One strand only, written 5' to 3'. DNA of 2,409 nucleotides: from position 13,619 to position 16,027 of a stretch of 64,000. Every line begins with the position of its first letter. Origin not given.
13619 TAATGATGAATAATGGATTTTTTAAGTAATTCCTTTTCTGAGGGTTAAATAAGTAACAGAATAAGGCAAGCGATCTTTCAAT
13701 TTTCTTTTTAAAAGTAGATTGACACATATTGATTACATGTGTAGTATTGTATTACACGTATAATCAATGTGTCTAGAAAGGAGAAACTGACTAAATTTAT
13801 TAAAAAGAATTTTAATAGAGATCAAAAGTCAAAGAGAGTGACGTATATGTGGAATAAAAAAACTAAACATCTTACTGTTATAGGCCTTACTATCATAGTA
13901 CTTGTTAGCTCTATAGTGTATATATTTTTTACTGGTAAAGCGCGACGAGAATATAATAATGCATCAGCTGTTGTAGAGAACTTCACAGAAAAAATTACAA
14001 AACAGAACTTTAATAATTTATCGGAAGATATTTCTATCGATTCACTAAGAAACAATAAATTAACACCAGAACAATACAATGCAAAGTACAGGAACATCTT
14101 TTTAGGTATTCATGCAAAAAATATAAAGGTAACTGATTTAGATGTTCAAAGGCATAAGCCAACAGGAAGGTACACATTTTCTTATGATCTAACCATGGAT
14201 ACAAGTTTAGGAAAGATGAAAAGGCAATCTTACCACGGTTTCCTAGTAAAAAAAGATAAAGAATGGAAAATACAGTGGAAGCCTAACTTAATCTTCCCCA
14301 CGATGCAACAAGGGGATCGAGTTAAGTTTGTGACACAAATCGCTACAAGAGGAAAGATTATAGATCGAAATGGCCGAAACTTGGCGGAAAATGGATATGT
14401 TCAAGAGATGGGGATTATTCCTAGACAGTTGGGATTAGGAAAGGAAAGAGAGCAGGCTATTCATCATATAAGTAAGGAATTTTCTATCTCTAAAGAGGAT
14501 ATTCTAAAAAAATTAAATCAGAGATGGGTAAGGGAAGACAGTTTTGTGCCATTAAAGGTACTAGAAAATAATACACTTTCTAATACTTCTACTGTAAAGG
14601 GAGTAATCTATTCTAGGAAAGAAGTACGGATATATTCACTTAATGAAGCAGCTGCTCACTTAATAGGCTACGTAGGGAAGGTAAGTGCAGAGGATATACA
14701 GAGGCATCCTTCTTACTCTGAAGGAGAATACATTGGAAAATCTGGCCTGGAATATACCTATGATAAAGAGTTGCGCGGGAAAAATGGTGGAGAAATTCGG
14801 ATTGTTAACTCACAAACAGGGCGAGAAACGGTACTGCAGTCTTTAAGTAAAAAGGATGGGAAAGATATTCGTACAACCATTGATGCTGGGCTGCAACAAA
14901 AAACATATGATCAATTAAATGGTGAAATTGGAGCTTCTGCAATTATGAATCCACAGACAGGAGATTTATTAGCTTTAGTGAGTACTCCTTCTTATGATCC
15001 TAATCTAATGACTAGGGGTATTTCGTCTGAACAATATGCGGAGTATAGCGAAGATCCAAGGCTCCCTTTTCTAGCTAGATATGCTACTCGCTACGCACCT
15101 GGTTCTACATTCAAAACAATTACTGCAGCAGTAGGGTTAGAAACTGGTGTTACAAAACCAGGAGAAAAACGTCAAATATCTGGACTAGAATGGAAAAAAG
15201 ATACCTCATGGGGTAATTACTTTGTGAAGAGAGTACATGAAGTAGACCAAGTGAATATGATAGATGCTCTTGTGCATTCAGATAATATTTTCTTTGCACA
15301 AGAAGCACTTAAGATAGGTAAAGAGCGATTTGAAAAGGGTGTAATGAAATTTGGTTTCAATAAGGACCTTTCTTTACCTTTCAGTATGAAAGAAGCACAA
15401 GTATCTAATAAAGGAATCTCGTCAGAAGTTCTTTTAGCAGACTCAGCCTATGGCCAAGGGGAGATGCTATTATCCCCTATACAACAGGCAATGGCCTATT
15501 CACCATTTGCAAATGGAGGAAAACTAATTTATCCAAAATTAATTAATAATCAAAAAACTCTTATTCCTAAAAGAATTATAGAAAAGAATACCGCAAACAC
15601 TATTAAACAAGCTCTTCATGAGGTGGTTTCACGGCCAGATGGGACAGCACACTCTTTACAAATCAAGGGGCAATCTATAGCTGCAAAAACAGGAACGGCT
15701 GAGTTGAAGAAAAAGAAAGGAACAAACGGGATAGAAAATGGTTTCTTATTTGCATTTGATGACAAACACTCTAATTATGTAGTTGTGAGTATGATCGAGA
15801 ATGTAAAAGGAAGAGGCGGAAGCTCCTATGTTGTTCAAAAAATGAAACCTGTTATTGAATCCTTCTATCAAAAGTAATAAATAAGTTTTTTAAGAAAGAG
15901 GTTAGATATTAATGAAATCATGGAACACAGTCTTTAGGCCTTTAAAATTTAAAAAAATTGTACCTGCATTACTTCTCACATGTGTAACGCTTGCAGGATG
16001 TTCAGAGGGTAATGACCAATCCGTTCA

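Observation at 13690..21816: mec/bla-like inducible beta-lactam resistance block: MecA_N-type PBP + class A beta-lactamase operon, second class B PBP, convergent blaR1-blaI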

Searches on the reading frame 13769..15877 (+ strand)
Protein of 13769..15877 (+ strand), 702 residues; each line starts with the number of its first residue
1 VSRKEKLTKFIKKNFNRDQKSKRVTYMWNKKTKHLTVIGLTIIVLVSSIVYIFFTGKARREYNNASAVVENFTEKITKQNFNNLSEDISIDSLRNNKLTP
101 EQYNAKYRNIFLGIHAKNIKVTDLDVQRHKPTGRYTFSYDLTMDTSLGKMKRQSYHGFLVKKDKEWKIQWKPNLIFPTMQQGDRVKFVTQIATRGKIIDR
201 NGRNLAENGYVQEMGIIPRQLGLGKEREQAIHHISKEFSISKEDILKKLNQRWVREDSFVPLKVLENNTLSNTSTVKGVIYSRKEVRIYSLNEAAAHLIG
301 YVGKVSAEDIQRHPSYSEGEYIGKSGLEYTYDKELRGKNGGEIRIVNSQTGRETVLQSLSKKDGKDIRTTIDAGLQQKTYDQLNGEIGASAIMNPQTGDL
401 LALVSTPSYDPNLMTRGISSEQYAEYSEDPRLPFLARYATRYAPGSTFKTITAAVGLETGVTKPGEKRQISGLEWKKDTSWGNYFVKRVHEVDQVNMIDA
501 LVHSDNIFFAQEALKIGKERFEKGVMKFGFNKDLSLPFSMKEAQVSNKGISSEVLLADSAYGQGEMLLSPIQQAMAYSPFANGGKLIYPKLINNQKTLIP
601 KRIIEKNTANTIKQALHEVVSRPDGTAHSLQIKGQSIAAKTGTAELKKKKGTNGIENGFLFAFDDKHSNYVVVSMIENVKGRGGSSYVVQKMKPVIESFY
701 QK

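Call 3: search_protein_families(library=pfam, proteins=[window:13769-15877:+])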
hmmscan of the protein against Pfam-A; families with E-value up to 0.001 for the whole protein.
window:13769-15877:+ (702 aa): 3 families
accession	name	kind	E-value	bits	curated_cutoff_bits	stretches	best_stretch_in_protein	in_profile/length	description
PF00905.27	Transpeptidase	-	2.5e-62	211.2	22.1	1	390-696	3-298/299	Penicillin binding protein transpeptidase domain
PF03717.20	PBP_dimer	-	2.6e-31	109.9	24.4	1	191-349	3-172/180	Penicillin-binding Protein dimerisation domain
PF05223.17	MecA_N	-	1.3e-21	77.5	22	1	65-183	2-117/117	NTF2-like N-terminal transpeptidase domain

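Call 4: search_protein_families(library=ncbifam, proteins=[window:13769-15877:+])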
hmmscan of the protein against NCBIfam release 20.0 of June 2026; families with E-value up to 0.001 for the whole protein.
window:13769-15877:+ (702 aa): 21 families
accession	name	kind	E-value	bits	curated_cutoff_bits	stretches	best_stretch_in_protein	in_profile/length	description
NF051842.1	PBP4_5_Efaec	equivalog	1.6e-273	909.1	700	1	32-698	3-667/668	penicillin-binding protein PBP4(5)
NF000237.1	MECA_PBP2A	equivalog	3.7e-122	408.8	750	1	33-700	2-657/668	PBP2a family beta-lactam-resistant peptidoglycan transpeptidase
NF000409.1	MECA_pure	exception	1.7e-113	380.5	1490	1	33-700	2-657/668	PBP2a family beta-lactam-resistant peptidoglycan transpeptidase MecA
NF000408.1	MECA2_pure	exception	8.6e-112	374.5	1525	1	36-700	5-657/668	PBP2a family beta-lactam-resistant peptidoglycan transpeptidase MecA2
NF000410.1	MECA1_pure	exception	7.6e-110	368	1480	1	37-700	7-655/666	PBP2a family beta-lactam-resistant peptidoglycan transpeptidase MecA1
NF000406.1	MECB_PBP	exception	1.6e-102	344.1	1450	1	109-701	65-664/674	PBP2a family beta-lactam-resistant peptidoglycan transpeptidase MecB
NF000407.1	MECC_PBP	exception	7.8e-102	341.6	1500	1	69-698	27-652/665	PBP2a family beta-lactam-resistant peptidoglycan transpeptidase MecC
NF033378.1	MECD_PBP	exception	1.4e-96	324.3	1450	1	43-701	9-667/678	PBP2a family beta-lactam-resistant peptidoglycan transpeptidase MecD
TIGR03423.1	pbp2_mrdA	equivalog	4.2e-96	322.8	455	1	166-686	22-579/593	penicillin-binding protein 2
TIGR02214.1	spoVD_pbp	equivalog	6.9e-46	156.8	688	1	179-654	34-504/636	stage V sporulation protein D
NF008061.0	PRK10795.1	equivalog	2.3e-45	155.3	962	1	178-648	53-553/634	peptidoglycan DD-transpeptidase MrdA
NF038271.1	strep_PBP2X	exception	4.2e-29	101.3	1050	1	188-652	67-559/750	penicillin-binding protein PBP2X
NF053573.1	PBP2_PenA_Neis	exception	1.6e-26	93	1105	1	181-645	60-502/572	peptidoglycan D,D-transpeptidase PBP2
NF011685.0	PRK15105.1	subfamily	1.3e-19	70.3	737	1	180-651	55-502/588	peptidoglycan glycosyltransferase FtsI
TIGR02074.1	PBP_1a_fam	subfamily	1.1e-16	60.8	508.75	1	356-648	215-487/535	PBP1A family penicillin-binding protein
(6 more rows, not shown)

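Call 19: find_homologous_proteins(query=window:13847-15877:+, max_evalue=1e-30)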
Query window:13847-15877:+ (676 aa): 4583 proteins with E <= 1e-30 among 8000 candidates; the best 120 are listed.
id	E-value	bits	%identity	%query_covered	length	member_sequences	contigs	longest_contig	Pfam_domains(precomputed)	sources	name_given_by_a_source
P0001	0.0e+0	1434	95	100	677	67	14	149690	PF03717.21,PF05223.18,PF00905.28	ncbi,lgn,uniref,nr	ncbi:penicillin-binding transpeptidase domain-containing protein (plasmid) [Priestia megaterium]|uni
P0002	0.0e+0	1127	97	78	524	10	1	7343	PF03717.21,PF00905.28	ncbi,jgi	ncbi:penicillin-binding transpeptidase domain-containing protein [Priestia megaterium]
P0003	2.0e-247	841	61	94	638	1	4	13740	PF03717.21,PF05223.18,PF00905.28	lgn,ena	-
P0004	2.0e-245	835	58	99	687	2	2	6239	PF03717.21,PF05223.18,PF00905.28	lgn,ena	-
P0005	1.0e-239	816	56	99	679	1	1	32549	PF03717.21,PF05223.18,PF00905.28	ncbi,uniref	ncbi:penicillin-binding transpeptidase domain-containing protein [Bacillus sp. 179-C3.3 HS]|uniref:p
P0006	3.4e-239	814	55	99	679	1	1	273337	PF03717.21,PF05223.18,PF00905.28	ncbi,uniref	ncbi:penicillin-binding transpeptidase domain-containing protein [Bacillus sp. NPDC077027]|uniref:pe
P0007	1.5e-237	809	58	94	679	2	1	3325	PF03717.21,PF05223.18,PF00905.28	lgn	-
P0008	2.4e-237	808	55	99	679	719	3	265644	PF03717.21,PF05223.18,PF00905.28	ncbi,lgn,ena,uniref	ncbi:penicillin-binding transpeptidase domain-containing protein [Bacillus altitudinis]|uniref:penic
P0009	5.6e-234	797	55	99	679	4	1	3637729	PF03717.21,PF05223.18,PF00905.28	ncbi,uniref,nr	ncbi:penicillin-binding protein [Bacillus xiamenensis]|uniref:serine-type D-Ala-D-Ala carboxypeptida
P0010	1.2e-233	796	55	99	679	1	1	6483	PF03717.21,PF05223.18,PF00905.28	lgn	-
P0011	9.0e-232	790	54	98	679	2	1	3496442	PF03717.21,PF05223.18,PF00905.28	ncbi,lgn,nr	ncbi:penicillin-binding transpeptidase domain-containing protein [Bacillus pumilus]|nr:penicillin-bi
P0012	6.0e-230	784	53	100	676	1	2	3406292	PF03717.21,PF05223.18,PF00905.28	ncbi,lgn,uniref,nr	ncbi:penicillin-binding protein [Listeria weihenstephanensis FSL R9-0317]|uniref:penicillin-binding 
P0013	6.1e-230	784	53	100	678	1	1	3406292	PF03717.21,PF05223.18,PF00905.28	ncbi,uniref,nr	ncbi:penicillin-binding protein [Listeria weihenstephanensis]|uniref:Penicillin-binding protein n=1 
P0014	1.3e-228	779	53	100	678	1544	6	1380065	PF03717.21,PF05223.18,PF00905.28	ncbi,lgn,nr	ncbi:penicillin-binding transpeptidase domain-containing protein [Listeria monocytogenes]|nr:penicil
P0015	3.4e-228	778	53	100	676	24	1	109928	PF03717.21,PF05223.18,PF00905.28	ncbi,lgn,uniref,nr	ncbi:penicillin-binding protein PBP4(5) [Listeria rocourtiae]|uniref:penicillin-binding protein PBP4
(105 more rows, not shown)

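Call 20: find_encoding_contigs(protein=P0003, flank=8000, max_places=4)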
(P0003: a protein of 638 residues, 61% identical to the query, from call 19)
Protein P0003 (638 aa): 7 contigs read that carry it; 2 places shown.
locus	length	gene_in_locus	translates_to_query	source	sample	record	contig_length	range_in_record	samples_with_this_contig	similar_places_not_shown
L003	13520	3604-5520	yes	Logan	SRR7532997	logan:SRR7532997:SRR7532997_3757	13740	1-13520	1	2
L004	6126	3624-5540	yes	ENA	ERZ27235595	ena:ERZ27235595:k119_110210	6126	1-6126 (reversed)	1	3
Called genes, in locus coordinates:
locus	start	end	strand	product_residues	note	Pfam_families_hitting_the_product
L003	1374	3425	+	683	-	PF03717:PBP_dimer, PF00905:Transpeptidase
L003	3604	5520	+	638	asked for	PF05223:MecA_N, PF03717:PBP_dimer, PF00905:Transpeptidase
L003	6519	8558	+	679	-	PF05043:Mga (weak), PF00874:PRD, PF00359:PTS_EIIA_2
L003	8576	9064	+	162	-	PF00359:PTS_EIIA_2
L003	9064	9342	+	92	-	PF02302:PTS_IIB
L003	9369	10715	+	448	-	PF03611:EIIC-GAT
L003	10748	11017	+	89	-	-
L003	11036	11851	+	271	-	PF00596:Aldolase_II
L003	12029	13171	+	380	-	PF00465:Fe-ADH, PF13685:Fe-ADH_2, PF25137:ADH_Fe_C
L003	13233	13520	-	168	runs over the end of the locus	?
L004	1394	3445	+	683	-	PF03717:PBP_dimer, PF00905:Transpeptidase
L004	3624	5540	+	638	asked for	PF05223:MecA_N, PF03717:PBP_dimer, PF00905:Transpeptidase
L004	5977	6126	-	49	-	?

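Call 21: find_encoding_contigs(protein=P0004, flank=8000, max_places=3)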
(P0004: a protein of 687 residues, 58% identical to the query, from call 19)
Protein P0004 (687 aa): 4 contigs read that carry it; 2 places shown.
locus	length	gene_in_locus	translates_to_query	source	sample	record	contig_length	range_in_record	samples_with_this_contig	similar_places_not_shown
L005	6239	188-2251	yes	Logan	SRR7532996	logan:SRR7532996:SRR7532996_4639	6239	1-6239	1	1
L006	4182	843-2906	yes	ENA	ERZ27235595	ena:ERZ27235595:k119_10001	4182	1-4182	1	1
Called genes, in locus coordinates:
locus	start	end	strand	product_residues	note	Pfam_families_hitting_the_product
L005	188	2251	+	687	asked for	PF05223:MecA_N, PF03717:PBP_dimer, PF00905:Transpeptidase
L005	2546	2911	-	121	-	PF01638:HxlR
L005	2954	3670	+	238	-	PF14512:TM1586_NiRdase (faint), PF00881:Nitroreductase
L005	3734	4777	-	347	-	-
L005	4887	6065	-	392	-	PF20918:SPOCS_spoVID-N, PF01476:LysM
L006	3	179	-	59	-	?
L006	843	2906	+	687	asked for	PF05223:MecA_N, PF03717:PBP_dimer, PF00905:Transpeptidase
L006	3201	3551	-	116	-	PF01638:HxlR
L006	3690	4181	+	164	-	?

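Call 22: find_encoding_contigs(protein=P0005, flank=8000, max_places=2)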
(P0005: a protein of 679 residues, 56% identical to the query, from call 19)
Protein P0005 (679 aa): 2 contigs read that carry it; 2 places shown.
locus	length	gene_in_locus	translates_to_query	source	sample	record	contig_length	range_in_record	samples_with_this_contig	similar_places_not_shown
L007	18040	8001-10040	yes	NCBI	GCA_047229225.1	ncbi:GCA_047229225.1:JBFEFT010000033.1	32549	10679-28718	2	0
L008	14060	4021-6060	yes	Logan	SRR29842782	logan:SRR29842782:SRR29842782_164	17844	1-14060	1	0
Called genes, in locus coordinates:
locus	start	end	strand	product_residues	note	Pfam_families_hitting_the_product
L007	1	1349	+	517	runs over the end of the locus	PF02463:SMC_N (faint), PF03193:RsgA_GTPase (faint), PF00005:ABC_tran, PF00910:RNA_helicase (faint), PF13175:AAA_15 (faint), PF13304:AAA_21 (faint), PF12848:ABC_tran_Xtn, PF00005:ABC_tran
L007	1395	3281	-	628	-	PF00005:ABC_tran, PF02463:SMC_N (weak), PF03193:RsgA_GTPase (faint), PF13166:AAA_13 (faint), PF13191:AAA_16 (faint), PF12848:ABC_tran_Xtn, PF00005:ABC_tran, PF16326:ABC_tran_CTD, +6 more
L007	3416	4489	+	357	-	PF00535:Glycos_transf_2, PF10111:Glyco_tranf_2_2, PF00515:TPR_1 (faint), PF07719:TPR_2 (faint)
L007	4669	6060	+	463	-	PF13520:AA_permease_2, PF00324:AA_permease, PF03845:Spore_permease (weak), PF13906:AA_permease_C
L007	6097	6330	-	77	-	-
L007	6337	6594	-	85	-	-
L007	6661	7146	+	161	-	PF00011:HSP20, PF17886:ArsA_HSP20 (weak)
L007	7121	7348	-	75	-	-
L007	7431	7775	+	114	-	-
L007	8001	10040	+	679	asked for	PF05223:MecA_N, PF03717:PBP_dimer, PF00905:Transpeptidase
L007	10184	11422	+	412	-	PF07690:MFS_1, PF13347:MFS_2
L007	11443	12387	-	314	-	PF03407:Nucleotid_trans (weak)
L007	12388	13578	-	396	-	PF00535:Glycos_transf_2, PF10111:Glyco_tranf_2_2 (weak), PF13641:Glyco_tranf_2_3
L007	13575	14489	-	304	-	-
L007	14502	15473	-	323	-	PF01073:3Beta_HSD, PF01370:Epimerase, PF02719:Polysacc_synt_2, PF04321:RmlD_sub_bind, PF05368:NmrA, PF16363:GDP_Man_Dehyd, PF07993:NAD_binding_4, PF13460:NAD_binding_10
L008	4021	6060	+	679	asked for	PF05223:MecA_N, PF03717:PBP_dimer, PF00905:Transpeptidase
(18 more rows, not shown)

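Call 23: search_dna_similar(query=window:13847-15877:+, collection=plasmids, mode=protein, max_rows=40, max_evalue=1e-40)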
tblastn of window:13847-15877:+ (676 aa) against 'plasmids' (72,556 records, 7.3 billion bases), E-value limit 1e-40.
Records with a match: 59; places in all: 61; records where one place covers at least 80% of the query: 54.
Best place of each record, by identity: >=99% 1; 95-99% 1; <60% 57.
By first word of the organism name: Enterococcus 31; Vagococcus 6; Macrococcoides 4; Listeria 3; Staphylococcus 3; Leptolyngbya 3; Priestia 2; Stutzerimonas 1; Paenibacillus 1; Niallia 1; and 4 more.
By predicted mobility (MOB-suite, as given by PLSDB): non-mobilizable 30; mobilizable 20; conjugative 9.
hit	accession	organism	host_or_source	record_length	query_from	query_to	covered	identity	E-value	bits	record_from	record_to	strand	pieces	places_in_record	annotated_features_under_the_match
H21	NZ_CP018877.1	Priestia megaterium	Camellia oleifera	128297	1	676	100%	100.0%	0e+0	1392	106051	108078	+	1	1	penicillin-binding transpeptidase domain-containing protein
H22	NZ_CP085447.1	Priestia megaterium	single cell,soil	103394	4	676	100%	96.9%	0e+0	1347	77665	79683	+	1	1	penicillin-binding transpeptidase domain-containing protein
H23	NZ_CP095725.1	Listeria innocua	Homo sapiens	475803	7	675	99%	53.3%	0e+0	738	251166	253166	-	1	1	penicillin-binding transpeptidase domain-containing protein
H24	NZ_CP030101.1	Listeria monocytogenes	Environment,water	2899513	4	675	99%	53.0%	0e+0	739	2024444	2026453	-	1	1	none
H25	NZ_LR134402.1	Listeria monocytogenes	Homo sapiens,Vein blood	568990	4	675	99%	53.0%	0e+0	738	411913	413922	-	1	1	penicillin-binding transpeptidase domain-containing protein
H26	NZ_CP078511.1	Stutzerimonas stutzeri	mixed culture,marine sludge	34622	109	675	79%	57.2%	3e-163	625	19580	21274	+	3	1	none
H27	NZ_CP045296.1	Paenibacillus cellulositrophicus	cell culture,Thai soil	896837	4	673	99%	43.2%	3e-173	555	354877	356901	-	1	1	penicillin-binding transpeptidase domain-containing protein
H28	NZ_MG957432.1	Enterococcus faecium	Homo sapiens,feecal sample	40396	11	652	95%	44.7%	4e-176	564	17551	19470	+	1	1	penicillin-binding transpeptidase domain-containing protein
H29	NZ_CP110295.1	Enterococcus faecium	piglet,cell culture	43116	11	652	95%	44.7%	4e-176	564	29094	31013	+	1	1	penicillin-binding transpeptidase domain-containing protein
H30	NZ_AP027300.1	Enterococcus hirae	Bacteria,excrement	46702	11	652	95%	44.7%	4e-176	564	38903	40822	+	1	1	penicillin-binding transpeptidase domain-containing protein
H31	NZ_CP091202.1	Enterococcus hirae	Homo sapiens,whole organism,fecal sample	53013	11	652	95%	44.7%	4e-176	564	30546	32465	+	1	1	penicillin-binding transpeptidase domain-containing protein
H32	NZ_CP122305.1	Enterococcus hirae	pure culture,piglets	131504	11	652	95%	44.7%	4e-176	564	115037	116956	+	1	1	penicillin-binding transpeptidase domain-containing protein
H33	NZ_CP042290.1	Enterococcus hirae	pig,Anal swab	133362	11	652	95%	44.7%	4e-176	564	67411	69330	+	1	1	penicillin-binding transpeptidase domain-containing protein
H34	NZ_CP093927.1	Enterococcus hirae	swine,water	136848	11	652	95%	44.7%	4e-176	564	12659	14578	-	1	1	penicillin-binding transpeptidase domain-containing protein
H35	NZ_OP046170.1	Enterococcus faecium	-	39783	11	652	95%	44.5%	2e-175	561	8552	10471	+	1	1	penicillin-binding transpeptidase domain-containing protein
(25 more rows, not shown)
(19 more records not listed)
